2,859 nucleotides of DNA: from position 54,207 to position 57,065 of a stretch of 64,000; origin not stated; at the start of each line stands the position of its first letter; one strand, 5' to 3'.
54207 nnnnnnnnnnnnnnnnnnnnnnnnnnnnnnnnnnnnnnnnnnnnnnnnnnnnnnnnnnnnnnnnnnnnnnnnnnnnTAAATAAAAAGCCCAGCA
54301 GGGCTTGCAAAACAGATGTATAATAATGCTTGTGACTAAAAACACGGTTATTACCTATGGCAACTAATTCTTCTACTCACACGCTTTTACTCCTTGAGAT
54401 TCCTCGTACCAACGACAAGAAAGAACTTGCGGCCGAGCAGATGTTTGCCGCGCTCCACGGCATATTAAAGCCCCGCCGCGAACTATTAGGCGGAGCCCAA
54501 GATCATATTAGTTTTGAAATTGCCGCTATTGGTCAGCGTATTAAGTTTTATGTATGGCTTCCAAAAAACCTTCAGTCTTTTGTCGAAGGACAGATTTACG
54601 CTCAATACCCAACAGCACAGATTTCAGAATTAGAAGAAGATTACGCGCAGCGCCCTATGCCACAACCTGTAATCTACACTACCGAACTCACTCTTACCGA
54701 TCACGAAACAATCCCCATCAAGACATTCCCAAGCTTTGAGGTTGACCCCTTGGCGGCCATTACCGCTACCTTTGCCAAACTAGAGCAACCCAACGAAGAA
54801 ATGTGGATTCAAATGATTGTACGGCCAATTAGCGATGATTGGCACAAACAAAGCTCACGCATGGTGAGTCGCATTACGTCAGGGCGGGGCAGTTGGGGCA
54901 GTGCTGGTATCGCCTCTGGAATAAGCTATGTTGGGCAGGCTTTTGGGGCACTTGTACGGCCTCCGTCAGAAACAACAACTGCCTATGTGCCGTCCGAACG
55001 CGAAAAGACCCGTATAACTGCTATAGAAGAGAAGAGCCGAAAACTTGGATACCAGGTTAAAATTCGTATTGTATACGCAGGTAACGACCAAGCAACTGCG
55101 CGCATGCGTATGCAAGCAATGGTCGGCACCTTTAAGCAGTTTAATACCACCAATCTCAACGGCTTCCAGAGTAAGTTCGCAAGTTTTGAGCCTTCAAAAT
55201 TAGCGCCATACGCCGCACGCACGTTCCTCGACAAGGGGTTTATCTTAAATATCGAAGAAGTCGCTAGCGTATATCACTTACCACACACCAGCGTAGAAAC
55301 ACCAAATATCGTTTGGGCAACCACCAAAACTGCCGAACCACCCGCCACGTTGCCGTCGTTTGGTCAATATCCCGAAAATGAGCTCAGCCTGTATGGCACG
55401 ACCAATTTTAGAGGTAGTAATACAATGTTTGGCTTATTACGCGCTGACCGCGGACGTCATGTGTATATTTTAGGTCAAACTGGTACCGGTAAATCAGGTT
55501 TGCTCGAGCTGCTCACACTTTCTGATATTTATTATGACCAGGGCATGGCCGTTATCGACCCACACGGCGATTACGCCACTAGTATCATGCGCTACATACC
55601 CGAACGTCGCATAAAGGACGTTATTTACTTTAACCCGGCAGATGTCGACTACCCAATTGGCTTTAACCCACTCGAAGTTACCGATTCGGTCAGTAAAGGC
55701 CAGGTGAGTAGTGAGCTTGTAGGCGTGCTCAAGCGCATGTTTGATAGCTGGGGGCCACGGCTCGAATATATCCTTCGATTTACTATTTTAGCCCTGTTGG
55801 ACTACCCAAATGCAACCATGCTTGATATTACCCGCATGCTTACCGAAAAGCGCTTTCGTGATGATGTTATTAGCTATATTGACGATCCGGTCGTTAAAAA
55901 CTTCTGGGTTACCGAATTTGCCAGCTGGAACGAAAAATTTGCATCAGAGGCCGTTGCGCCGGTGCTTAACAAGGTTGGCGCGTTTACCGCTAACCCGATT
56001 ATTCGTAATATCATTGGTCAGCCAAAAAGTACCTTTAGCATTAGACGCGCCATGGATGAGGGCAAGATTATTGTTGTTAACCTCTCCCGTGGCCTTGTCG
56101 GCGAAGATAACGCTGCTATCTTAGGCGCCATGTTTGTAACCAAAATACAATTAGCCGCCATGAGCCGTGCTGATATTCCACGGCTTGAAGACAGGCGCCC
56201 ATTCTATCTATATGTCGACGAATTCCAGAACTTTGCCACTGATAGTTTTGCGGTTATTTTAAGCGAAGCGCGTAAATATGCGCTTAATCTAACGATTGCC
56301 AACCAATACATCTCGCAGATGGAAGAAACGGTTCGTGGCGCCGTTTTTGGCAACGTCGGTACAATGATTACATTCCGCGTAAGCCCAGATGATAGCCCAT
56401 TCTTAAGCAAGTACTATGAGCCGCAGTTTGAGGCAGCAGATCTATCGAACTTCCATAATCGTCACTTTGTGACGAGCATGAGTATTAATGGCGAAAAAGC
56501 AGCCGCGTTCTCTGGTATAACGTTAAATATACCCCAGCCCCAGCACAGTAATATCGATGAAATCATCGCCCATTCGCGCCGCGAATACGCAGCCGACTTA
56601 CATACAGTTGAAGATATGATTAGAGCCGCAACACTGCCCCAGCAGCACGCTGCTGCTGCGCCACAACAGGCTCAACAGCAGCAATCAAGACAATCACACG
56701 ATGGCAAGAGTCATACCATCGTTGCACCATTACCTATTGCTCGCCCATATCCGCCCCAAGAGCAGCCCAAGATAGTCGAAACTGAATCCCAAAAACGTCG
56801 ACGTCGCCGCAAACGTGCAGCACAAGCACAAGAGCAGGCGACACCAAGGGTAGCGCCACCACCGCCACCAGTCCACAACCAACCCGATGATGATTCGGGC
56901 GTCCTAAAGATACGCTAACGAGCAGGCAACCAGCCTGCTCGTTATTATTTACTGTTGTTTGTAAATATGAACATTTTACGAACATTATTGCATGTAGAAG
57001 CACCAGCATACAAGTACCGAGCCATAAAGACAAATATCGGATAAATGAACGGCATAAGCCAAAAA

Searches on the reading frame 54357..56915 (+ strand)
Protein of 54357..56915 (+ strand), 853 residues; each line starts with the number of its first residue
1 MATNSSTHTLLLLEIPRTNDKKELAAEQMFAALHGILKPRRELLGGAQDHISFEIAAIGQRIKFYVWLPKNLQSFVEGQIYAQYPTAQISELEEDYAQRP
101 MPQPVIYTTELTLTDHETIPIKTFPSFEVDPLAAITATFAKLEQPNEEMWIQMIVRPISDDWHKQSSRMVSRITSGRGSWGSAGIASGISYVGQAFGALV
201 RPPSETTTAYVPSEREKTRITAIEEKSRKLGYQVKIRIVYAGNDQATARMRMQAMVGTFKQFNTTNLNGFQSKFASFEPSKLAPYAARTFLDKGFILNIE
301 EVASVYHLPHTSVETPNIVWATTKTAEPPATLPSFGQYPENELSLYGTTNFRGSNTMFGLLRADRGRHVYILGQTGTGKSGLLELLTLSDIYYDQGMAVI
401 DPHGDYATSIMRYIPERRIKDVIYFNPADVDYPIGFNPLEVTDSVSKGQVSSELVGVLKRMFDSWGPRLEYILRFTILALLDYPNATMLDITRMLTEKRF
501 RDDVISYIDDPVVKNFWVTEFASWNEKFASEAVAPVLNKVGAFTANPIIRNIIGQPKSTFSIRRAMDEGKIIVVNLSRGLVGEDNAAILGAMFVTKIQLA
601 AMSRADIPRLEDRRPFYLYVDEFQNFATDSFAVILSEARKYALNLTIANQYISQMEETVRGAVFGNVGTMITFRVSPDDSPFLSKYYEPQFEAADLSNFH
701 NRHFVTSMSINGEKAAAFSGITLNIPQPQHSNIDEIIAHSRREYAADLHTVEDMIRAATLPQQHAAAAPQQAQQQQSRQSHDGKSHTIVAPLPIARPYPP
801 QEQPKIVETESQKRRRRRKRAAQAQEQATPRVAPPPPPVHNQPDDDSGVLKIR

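Call 5: search_protein_families(library=pfam, proteins=[window:54357-56915:+], max_evalue=0.1)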
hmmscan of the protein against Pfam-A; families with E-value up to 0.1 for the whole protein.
window:54357-56915:+ (853 aa): 6 families
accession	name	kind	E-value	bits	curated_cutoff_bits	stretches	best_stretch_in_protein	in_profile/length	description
PF01935.23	DUF87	-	4.9e-08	33.8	23.2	1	367-577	24-202/220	Helicase HerA, central domain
PF10412.15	TrwB_AAD_bind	-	4.9e-08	32.7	20.5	1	367-679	16-314/387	Type IV secretion-system coupling protein DNA-binding domain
PF02534.20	T4SS-DNA_transf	-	9e-05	21.9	20.1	0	361-445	37-120/468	Type IV secretory system Conjugative DNA transfer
PF12696.13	TraG-D_C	-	0.00019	21.8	22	1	615-675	1-66/126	TraM recognition site of TraD and TraG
PF13191.12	AAA_16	-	0.0019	19.2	32.6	0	361-387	19-45/167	AAA ATPase domain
PF00005.33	ABC_tran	-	0.018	16.1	25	1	363-389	8-34/137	ABC transporter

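Call 8: search_protein_families(library=ncbifam, proteins=[window:54357-56915:+], max_evalue=0.1)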
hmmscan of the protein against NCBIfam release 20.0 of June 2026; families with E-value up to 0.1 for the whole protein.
window:54357-56915:+ (853 aa): 13 families
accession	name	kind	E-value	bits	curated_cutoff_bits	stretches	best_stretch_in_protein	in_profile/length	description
TIGR03743.1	SXT_TraD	subfamily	5.2e-11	41.7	366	2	364-446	173-258/636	conjugative transfer system coupling protein TraD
NF045973.1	conju_CD1115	equivalog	7.5e-08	31.6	250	2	588-676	264-358/442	VirD4-like conjugal transfer protein, CD1115 family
TIGR03754.1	conj_TOL_TraD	equivalog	3.1e-07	29.3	647.55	1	362-406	176-220/643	type IV conjugative transfer system coupling protein TraD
NF053655.1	CedD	equivalog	4.3e-06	25.7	600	1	354-414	209-269/527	DNA-translocating ATPase CedD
NF041447.1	TrbC_conju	equivalog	3.8e-05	22.3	800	1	360-404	123-167/685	F-type conjugative transfer protein TrbC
NF008364.0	PRK11160.1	equivalog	0.0029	16.3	630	1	361-388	361-388/575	heme ABC transporter ATP-binding protein/permease CydC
TIGR00929.1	VirB4_CagE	subfamily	0.004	15.4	643.1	0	368-454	439-518/792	VirB4 family type IV secretion/conjugal transfer ATPase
TIGR03783.1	Bac_Flav_CT_G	subfamily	0.0061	14.4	261.55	1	367-445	439-516/829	TraG family conjugative transposon ATPase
NF045975.1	VirB4_plasma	equivalog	0.011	13.5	590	1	370-408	519-557/894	Mbov_0397 family ICE element conjugal transfer ATPase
TIGR02868.1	CydC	equivalog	0.031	12.9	329.05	1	362-387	357-382/530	thiol reductant ABC exporter subunit CydC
TIGR03608.1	L_ocin_972_ABC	subfamily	0.034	13.6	254.85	1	361-398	19-55/206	putative bacteriocin export ABC transporter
NF040819.1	helicase_HerA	equivalog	0.05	12.1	970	0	367-408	157-199/561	DNA double-strand break repair helicase HerA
NF008039.0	PRK10771.1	equivalog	0.081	12.3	298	0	360-387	19-46/234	thiamine ABC transporter ATP-binding protein ThiQ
